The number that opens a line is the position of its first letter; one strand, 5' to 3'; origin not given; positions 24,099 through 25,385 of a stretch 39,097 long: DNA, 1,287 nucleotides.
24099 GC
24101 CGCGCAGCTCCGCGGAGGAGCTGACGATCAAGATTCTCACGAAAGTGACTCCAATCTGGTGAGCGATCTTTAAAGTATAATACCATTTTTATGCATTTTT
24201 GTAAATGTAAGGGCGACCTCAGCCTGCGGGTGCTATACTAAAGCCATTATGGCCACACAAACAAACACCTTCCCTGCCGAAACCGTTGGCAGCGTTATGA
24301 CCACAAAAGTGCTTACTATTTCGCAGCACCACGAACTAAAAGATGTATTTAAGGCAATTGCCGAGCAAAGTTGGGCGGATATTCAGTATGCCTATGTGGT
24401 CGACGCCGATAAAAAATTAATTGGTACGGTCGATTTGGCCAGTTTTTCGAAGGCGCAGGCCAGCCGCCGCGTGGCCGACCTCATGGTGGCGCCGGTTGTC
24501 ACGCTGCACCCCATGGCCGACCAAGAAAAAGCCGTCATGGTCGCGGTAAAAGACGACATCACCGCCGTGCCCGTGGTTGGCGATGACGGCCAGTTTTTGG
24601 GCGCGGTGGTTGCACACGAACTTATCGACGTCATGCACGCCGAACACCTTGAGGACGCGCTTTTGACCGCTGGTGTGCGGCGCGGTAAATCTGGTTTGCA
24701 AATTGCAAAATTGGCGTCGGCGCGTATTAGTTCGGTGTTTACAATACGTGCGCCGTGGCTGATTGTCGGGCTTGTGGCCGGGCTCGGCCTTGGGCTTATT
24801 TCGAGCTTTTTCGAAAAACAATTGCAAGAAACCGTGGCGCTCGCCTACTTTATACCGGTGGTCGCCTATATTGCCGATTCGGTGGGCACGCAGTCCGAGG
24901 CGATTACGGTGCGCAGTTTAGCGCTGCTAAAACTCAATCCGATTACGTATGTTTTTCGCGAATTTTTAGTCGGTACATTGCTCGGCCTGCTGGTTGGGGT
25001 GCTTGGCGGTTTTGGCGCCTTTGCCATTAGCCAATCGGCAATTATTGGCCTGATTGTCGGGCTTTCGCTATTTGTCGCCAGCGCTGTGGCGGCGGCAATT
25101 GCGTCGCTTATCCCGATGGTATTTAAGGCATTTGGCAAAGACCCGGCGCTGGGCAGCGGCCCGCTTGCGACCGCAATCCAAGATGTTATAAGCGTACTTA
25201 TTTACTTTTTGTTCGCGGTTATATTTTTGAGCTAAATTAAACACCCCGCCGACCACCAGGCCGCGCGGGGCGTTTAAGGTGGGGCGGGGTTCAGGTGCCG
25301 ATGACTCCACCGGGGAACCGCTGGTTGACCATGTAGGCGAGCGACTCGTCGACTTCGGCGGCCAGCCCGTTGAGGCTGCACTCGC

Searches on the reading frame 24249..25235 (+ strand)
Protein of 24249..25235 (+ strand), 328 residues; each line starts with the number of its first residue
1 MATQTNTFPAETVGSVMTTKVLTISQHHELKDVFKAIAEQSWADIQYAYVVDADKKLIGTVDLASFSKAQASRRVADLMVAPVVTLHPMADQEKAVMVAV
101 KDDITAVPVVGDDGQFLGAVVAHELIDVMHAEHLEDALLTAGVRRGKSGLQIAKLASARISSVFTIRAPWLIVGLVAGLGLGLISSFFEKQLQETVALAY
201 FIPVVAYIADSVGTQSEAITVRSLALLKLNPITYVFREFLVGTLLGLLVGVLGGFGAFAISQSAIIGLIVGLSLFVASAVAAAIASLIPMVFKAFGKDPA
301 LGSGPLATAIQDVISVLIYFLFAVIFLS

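Call 88: search_protein_families(library=pfam, proteins=[window:24249-25235:+], max_evalue=0.001)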
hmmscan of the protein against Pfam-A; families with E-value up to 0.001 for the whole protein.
window:24249-25235:+ (328 aa): 2 families
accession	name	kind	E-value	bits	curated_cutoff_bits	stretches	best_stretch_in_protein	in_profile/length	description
PF01769.21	MgtE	-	2.7e-24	86.3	27.6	1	202-321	1-124/125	Divalent cation transporter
PF00571.33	CBS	-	1.5e-14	54.5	24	2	75-129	1-55/57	CBS domain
